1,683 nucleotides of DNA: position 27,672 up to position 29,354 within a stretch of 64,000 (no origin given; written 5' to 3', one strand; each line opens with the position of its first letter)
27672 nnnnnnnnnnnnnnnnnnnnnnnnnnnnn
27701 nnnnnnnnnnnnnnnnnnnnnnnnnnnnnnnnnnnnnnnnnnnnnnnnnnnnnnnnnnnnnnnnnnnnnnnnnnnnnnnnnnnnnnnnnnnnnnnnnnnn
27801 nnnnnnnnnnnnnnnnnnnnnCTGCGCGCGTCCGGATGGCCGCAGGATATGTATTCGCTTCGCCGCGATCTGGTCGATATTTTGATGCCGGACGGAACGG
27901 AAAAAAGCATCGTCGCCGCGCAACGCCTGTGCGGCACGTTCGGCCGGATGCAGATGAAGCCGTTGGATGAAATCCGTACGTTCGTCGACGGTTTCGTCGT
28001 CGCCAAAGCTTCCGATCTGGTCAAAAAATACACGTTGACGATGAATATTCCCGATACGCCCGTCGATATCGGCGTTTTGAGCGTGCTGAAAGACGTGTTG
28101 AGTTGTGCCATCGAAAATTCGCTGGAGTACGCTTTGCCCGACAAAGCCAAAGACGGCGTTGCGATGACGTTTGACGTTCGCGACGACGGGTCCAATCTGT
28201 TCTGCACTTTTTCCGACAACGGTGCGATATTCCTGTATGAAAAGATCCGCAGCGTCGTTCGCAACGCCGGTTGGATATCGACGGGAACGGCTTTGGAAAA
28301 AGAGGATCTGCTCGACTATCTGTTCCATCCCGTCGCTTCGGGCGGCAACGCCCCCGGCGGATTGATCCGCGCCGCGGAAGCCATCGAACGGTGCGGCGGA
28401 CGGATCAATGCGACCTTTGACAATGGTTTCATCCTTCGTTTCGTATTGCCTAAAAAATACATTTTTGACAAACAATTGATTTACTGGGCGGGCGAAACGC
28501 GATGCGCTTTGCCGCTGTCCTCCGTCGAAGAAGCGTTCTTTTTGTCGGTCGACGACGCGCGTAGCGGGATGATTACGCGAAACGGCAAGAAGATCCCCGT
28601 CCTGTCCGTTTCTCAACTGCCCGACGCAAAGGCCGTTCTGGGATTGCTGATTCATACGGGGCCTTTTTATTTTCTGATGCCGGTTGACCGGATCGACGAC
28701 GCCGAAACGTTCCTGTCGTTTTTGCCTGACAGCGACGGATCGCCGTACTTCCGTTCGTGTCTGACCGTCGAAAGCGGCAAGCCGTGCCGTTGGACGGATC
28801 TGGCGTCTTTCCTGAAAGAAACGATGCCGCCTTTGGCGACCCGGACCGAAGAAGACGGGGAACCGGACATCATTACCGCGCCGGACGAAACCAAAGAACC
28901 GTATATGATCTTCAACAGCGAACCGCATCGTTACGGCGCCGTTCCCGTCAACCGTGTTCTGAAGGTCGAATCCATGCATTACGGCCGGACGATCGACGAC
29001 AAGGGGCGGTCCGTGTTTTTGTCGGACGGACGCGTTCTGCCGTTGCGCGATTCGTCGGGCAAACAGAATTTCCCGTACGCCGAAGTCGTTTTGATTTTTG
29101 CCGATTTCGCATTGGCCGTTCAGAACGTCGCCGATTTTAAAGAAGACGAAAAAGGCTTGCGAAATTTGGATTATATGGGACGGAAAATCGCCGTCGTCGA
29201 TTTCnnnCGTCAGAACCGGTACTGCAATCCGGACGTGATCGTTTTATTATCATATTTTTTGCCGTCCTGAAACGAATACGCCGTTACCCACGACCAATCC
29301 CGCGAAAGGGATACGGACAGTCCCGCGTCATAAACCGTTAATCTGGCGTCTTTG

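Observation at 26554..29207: ChpT-like phosphotransferase translationally coupled (ATGA overlap) to a P1-less CheA-like kinase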

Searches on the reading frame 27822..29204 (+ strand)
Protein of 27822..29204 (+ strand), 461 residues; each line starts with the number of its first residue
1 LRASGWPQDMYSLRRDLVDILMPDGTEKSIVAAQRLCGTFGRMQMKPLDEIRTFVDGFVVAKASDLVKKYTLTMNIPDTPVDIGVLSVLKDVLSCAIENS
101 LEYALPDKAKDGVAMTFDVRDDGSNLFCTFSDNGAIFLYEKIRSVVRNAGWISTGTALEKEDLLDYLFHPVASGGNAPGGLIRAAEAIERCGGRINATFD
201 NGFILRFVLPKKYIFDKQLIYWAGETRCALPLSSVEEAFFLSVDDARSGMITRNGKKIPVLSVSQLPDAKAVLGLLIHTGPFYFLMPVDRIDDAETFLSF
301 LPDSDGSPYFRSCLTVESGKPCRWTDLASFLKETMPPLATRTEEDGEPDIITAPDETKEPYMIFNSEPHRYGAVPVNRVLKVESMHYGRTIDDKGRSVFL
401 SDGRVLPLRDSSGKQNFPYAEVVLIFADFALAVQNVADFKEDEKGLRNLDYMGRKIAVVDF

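Call 11: find_homologous_proteins(query=window:27822-29204:+, max_evalue=0.01)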
Query window:27822-29204:+ (461 aa): 4 proteins with E <= 0.01 among 8000 candidates.
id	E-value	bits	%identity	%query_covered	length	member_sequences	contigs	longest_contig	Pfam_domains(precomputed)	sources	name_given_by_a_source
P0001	0.0e+0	1036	99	100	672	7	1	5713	-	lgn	-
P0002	1.8e-270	916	86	100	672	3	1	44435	-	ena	-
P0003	1.1e-3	36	24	58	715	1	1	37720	PF07194.17,PF02895.21,PF01584.25,PF02518.32,PF01627.29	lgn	-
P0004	5.5e-3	34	24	58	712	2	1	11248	PF07194.17,PF02895.21,PF01584.25,PF02518.32,PF01627.29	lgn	-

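Call 18: search_protein_representatives(protein=window:27822-29204:+)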
Query: 461 residues. Proteins with E-value up to 0.001 (for the whole library): 44; up to 1e-10: 13; up to 1e-30: 10. The best 44 are listed.
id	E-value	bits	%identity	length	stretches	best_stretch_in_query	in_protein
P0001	0.0e+00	1036.4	99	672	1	1-461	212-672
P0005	4.8e-72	259.9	37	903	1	1-459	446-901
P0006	6.7e-65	236.3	33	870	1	1-457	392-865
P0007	1.2e-64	235.6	32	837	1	1-451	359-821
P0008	3.0e-60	221.0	33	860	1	1-458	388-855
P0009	1.1e-58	215.9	31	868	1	1-441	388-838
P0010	4.7e-58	213.8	31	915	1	2-458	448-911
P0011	1.9e-57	211.8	36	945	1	32-440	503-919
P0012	4.1e-42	161.3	33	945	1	88-441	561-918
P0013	1.8e-38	149.3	30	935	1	55-458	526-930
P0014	4.2e-23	98.6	37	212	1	267-448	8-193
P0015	1.4e-18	83.7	26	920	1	36-459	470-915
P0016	2.2e-18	83.0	25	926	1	42-444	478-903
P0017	2.7e-08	49.8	28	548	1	62-298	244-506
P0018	1.0e-06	44.6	47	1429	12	246-275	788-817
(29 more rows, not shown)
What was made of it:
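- Tried and rejected: The exhaustive representative search found the family (call 18).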

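Call 19: search_protein_families(library=pfam, proteins=[P0005, P0006, P0007, P0008, P0009, P0010, P0011, P0012, P0013, P0015], max_evalue=0.01)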
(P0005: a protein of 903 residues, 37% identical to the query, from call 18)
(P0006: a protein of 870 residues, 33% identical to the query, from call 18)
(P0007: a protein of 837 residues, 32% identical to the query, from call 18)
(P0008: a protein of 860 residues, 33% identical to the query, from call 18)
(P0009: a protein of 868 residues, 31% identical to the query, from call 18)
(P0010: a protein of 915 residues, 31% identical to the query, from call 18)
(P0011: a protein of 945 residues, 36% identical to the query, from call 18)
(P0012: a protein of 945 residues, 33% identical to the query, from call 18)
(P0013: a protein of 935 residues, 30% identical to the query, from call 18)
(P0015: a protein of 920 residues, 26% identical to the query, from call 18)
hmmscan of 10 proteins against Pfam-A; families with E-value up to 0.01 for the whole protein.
P0005 (903 aa): 3 families
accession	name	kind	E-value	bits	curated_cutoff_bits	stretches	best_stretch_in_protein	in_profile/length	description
PF02518.31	HATPase_c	-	0.001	19.9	26.4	1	528-653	4-110/111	Histidine kinase-, DNA gyrase B-, and HSP90-like ATPase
PF01584.24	CheW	-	0.0013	18.8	23.5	0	659-771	2-133/138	CheW-like domain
PF13851.11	GAS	-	0.0059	16.5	32.3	1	270-447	24-187/200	Growth-arrest specific micro-tubule binding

P0006 (870 aa): 2 families
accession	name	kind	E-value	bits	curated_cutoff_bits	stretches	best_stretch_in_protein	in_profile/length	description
PF01584.24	CheW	-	8.6e-07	29.1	23.5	1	615-738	2-136/138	CheW-like domain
PF02518.31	HATPase_c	-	0.00046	21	26.4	1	483-608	4-109/111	Histidine kinase-, DNA gyrase B-, and HSP90-like ATPase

P0007 (837 aa): 3 families
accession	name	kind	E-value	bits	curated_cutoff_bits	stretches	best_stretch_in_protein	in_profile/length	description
PF01584.24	CheW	-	2.7e-07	30.7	23.5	1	576-702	2-136/138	CheW-like domain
PF02518.31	HATPase_c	-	6.9e-05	23.7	26.4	1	448-569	6-109/111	Histidine kinase-, DNA gyrase B-, and HSP90-like ATPase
PF10498.14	IFT57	-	0.0071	15.8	40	1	17-91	250-324/360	Intra-flagellar transport protein 57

P0008 (860 aa): 1 family
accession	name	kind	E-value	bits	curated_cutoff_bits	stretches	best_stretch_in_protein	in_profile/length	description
PF01584.24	CheW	-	1.2e-05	25.4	23.5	1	605-658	2-56/138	CheW-like domain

P0009 (868 aa): 4 families
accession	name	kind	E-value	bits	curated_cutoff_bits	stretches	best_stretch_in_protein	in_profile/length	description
PF01584.24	CheW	-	1.2e-05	25.4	23.5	1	605-730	2-135/138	CheW-like domain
PF02518.31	HATPase_c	-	0.00018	22.4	26.4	1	477-597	6-108/111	Histidine kinase-, DNA gyrase B-, and HSP90-like ATPase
PF13581.12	HATPase_c_2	-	0.0023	18.4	27.4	1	467-526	22-81/127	Histidine kinase-like ATPase domain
PF15941.10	FidL_like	-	0.0036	18.1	27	0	446-487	18-59/87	FidL-like putative membrane protein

P0010 (915 aa): 1 family
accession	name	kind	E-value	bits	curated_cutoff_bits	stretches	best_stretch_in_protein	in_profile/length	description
PF02518.31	HATPase_c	-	0.0032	18.3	26.4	1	534-659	5-109/111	Histidine kinase-, DNA gyrase B-, and HSP90-like ATPase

P0011 (945 aa): 2 families
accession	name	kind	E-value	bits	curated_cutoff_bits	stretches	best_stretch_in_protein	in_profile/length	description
PF02518.31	HATPase_c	-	2.3e-06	28.5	26.4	1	558-685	3-109/111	Histidine kinase-, DNA gyrase B-, and HSP90-like ATPase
PF01584.24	CheW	-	0.00011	22.3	23.5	1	692-815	2-135/138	CheW-like domain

P0012 (945 aa): 3 families
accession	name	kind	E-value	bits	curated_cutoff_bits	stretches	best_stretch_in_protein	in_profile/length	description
PF02518.31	HATPase_c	-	9.3e-05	23.3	26.4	1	560-686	4-109/111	Histidine kinase-, DNA gyrase B-, and HSP90-like ATPase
PF01584.24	CheW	-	0.00076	19.6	23.5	1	692-813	1-135/138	CheW-like domain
PF12072.13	RNase_Y_N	-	0.0086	16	32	1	173-237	68-132/201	RNase Y N-terminal region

P0013 (935 aa): 2 families
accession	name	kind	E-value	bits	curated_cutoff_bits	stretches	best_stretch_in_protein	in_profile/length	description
PF01584.24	CheW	-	4.6e-05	23.5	23.5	1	693-778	1-92/138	CheW-like domain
PF02518.31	HATPase_c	-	8.6e-05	23.4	26.4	1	558-687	3-109/111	Histidine kinase-, DNA gyrase B-, and HSP90-like ATPase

P0015 (920 aa): 2 families
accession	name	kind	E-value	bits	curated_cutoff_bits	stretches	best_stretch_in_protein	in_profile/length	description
PF01584.24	CheW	-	1.6e-12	47.6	23.5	1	656-783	1-134/138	CheW-like domain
PF02518.31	HATPase_c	-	2.7e-06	28.2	26.4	1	526-650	8-109/111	Histidine kinase-, DNA gyrase B-, and HSP90-like ATPase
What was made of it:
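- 28467..28829 (+): P5 CheW-like domain (residues ~430-550). Relatives hit Pfam CheW, down to 1.6e-12 (call 19).
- Checked: Relatives hit HATPase_c and CheW in Pfam (call 19).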

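Call 26: find_encoding_contigs(protein=P0006, flank=8000, max_places=3)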
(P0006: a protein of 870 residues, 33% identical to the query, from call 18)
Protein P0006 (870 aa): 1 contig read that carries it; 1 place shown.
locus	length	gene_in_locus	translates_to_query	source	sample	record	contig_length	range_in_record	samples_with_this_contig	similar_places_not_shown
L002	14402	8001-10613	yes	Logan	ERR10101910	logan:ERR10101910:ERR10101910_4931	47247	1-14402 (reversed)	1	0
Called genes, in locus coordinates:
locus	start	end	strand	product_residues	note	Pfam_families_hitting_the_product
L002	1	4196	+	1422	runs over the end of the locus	PF05170:AsmA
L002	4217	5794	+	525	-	PF00149:Metallophos, PF02872:5_nucleotid_C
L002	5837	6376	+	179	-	PF13036:LpoB (weak)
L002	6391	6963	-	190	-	-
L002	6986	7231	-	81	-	-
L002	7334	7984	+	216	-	PF10090:HPTransfase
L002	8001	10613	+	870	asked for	PF01584:CheW (weak)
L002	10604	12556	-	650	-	PF25225:DUF7843, PF13387:Lnb_N, PF25224:DUF7842 (weak), PF25222:DUF7840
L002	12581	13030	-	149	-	PF11220:DUF3015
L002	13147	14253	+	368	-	PF09925:DUF2157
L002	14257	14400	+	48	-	?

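Call 27: find_encoding_contigs(protein=P0015, flank=8000, max_places=3)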
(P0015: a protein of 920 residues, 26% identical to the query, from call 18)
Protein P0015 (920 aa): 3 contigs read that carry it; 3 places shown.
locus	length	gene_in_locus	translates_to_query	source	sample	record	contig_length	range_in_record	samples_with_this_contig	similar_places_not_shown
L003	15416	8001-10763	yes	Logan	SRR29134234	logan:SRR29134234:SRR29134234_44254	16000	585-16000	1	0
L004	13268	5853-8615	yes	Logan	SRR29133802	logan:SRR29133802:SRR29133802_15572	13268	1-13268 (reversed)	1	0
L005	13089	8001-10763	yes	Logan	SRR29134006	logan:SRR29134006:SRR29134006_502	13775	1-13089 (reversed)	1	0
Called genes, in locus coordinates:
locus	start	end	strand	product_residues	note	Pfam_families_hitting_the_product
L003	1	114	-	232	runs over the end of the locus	?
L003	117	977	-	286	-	PF01048:PNP_UDP_1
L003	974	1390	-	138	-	PF00383:dCMP_cyt_deam_1, PF08211:dCMP_cyt_deam_2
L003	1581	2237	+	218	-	PF14681:UPRTase, PF00156:Pribosyltran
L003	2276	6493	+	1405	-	PF05170:AsmA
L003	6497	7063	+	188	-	PF13036:LpoB (faint)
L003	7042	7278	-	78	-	-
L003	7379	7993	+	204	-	PF10090:HPTransfase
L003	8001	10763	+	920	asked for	PF02518:HATPase_c (weak), PF01584:CheW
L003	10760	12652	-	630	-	PF25225:DUF7843, PF13387:Lnb_N, PF25224:DUF7842 (weak), PF25222:DUF7840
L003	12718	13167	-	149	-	PF11220:DUF3015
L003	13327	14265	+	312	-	PF09925:DUF2157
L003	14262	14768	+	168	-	PF14345:GDYXXLXY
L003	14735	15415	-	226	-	?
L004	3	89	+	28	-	?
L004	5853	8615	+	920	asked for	PF02518:HATPase_c (weak), PF01584:CheW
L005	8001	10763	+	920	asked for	PF02518:HATPase_c (weak), PF01584:CheW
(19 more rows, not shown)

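Call 28: find_encoding_contigs(protein=P0011, flank=8000, max_places=3)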
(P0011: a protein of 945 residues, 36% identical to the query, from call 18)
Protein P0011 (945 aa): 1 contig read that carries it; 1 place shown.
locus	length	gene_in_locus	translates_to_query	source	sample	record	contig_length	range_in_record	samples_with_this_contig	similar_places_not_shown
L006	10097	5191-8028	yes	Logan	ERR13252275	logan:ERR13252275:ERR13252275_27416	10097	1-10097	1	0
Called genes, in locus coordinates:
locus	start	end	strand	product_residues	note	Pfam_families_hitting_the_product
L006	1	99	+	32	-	?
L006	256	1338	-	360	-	PF02540:NAD_synthase (weak), PF03054:tRNA_Me_trans, PF20259:tRNA_Me_trans_M, PF20258:tRNA_Me_trans_C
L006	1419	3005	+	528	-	PF00149:Metallophos, PF09587:PGA_cap (faint), PF02872:5_nucleotid_C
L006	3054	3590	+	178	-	PF13036:LpoB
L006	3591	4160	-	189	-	PF05307:Bundlin (weak), PF08805:PilS (faint)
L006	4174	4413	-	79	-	-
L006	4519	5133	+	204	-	PF10090:HPTransfase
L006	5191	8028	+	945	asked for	PF02518:HATPase_c (weak)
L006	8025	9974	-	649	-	PF25225:DUF7843, PF13387:Lnb_N, PF25224:DUF7842, PF25222:DUF7840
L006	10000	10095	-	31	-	?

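Call 29: find_encoding_contigs(protein=P0013, flank=8000, max_places=3)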
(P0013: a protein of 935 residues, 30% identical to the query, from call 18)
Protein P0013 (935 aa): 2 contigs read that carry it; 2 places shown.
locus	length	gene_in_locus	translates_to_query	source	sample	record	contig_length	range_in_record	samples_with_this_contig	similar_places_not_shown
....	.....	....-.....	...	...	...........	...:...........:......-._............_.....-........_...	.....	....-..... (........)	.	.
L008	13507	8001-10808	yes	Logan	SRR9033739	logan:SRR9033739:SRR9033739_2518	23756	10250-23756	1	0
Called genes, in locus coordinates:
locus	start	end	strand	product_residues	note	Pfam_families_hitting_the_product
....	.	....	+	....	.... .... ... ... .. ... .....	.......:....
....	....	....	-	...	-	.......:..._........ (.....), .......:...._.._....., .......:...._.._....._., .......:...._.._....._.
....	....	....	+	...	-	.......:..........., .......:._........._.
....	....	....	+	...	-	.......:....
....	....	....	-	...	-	-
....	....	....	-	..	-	-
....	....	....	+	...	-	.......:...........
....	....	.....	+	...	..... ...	-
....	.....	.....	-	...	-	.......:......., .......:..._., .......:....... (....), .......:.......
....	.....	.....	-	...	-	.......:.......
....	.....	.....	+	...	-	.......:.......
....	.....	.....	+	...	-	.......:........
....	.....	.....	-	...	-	-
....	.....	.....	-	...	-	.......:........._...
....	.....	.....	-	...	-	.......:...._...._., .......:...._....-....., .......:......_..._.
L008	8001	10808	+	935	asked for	-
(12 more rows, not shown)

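Call 30: find_related_loci(query=window:27822-29204:+, collection=genome_contigs, flank=10000)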
Query window:27822-29204:+ (461 aa) in genome_contigs; peptide patterns used: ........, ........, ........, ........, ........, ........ (x = any residue, [..] = any of these).
50 stretches matched a pattern, but none encodes a relative of the query by tblastn (E <= 1e-3).
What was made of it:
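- Tried and rejected: The single-protein query found nothing in genome_contigs (call 30).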
